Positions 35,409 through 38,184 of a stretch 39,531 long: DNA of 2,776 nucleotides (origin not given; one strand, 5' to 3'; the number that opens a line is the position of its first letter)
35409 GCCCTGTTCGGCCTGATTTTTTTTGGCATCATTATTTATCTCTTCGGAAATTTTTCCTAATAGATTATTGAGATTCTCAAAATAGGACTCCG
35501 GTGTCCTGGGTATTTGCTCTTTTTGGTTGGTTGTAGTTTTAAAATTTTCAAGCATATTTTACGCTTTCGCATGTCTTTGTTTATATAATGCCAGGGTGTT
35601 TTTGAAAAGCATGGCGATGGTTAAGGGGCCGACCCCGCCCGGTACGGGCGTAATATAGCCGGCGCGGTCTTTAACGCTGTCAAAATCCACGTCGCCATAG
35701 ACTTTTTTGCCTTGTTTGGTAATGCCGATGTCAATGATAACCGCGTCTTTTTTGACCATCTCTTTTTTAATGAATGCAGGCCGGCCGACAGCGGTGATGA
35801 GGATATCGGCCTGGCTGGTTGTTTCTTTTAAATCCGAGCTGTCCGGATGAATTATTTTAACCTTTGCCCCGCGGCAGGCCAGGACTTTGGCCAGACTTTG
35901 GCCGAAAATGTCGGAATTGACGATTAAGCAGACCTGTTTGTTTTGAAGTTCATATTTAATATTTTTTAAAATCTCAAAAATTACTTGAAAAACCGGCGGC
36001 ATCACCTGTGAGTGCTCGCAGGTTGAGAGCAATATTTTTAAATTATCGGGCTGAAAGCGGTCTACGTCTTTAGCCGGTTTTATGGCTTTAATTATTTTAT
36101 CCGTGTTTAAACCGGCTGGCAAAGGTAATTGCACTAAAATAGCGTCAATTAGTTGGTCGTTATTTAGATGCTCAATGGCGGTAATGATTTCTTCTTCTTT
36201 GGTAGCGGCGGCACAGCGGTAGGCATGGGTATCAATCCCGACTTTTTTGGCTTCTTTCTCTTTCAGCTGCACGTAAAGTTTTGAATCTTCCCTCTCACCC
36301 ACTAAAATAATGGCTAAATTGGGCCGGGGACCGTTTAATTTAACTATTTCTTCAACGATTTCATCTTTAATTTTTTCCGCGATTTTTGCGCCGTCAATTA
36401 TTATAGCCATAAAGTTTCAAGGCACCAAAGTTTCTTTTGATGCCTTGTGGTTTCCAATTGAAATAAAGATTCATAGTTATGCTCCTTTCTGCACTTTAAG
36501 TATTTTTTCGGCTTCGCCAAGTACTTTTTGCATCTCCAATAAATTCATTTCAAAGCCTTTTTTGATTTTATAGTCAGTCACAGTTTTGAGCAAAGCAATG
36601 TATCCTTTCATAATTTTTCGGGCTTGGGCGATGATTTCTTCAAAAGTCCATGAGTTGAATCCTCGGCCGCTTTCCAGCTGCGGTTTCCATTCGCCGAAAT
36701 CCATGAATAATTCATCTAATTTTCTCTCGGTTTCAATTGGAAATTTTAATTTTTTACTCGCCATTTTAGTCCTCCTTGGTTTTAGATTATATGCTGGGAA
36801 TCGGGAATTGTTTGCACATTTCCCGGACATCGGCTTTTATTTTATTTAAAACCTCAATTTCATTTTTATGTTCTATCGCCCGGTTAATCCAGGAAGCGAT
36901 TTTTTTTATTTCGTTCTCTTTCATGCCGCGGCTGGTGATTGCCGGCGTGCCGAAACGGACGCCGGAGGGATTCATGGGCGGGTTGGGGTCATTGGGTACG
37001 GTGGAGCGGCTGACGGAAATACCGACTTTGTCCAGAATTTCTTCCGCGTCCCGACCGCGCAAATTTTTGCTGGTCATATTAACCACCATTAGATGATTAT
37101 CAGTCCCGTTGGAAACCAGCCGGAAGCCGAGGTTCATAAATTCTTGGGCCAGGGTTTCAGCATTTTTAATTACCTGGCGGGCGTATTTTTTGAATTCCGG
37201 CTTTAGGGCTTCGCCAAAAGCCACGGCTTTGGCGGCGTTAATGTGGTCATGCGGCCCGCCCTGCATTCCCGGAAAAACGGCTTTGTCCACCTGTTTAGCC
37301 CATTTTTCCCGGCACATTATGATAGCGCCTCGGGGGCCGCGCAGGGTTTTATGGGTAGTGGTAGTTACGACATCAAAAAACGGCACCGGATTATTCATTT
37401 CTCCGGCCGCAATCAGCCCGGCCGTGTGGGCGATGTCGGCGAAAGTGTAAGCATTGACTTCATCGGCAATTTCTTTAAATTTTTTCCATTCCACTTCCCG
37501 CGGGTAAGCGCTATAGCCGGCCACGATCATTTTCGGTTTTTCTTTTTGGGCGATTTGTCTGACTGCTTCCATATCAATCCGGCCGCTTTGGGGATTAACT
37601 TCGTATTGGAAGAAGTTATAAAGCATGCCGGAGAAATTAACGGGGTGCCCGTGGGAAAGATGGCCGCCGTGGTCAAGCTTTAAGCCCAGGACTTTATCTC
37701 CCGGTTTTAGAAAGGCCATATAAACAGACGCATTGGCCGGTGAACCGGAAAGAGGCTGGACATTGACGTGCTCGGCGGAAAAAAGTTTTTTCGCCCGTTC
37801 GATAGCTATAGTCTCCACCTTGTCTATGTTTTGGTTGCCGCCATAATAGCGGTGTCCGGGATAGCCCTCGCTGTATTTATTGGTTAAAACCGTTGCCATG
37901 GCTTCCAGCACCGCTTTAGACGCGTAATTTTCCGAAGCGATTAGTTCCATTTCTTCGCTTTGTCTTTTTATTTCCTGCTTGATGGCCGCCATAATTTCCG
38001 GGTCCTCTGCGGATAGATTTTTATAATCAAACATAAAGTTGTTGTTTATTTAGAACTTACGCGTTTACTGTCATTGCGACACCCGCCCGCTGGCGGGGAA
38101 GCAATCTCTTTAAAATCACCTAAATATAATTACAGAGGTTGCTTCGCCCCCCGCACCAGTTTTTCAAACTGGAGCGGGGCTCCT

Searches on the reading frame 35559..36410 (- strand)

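Call 100: search_protein_families(library=pfam, proteins=[window:35559-36410:-], max_evalue=0.00001)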
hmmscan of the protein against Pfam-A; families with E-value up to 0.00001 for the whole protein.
window:35559-36410:- (283 aa): 2 families
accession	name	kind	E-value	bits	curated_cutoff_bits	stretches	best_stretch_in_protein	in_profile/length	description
PF02882.25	THF_DHG_CYH_C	-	3.4e-48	163.4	27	1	123-279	4-159/160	Tetrahydrofolate dehydrogenase/cyclohydrolase, NAD(P)-binding domain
PF00763.28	THF_DHG_CYH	-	4.9e-35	120.7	32.8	1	5-117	1-115/115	Tetrahydrofolate dehydrogenase/cyclohydrolase, catalytic domain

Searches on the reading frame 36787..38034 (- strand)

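Call 100: search_protein_families(library=pfam, proteins=[window:36787-38034:-], max_evalue=0.00001)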
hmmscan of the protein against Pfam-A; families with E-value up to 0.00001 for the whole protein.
window:36787-38034:- (415 aa): 2 families
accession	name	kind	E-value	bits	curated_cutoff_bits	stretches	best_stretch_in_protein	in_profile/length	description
PF00464.25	SHMT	-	8.4e-162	538.8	27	1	7-383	1-399/399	Serine hydroxymethyltransferase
PF00155.27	Aminotran_1_2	-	4e-11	43.1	19.7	1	81-367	55-350/361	Aminotransferase class I and II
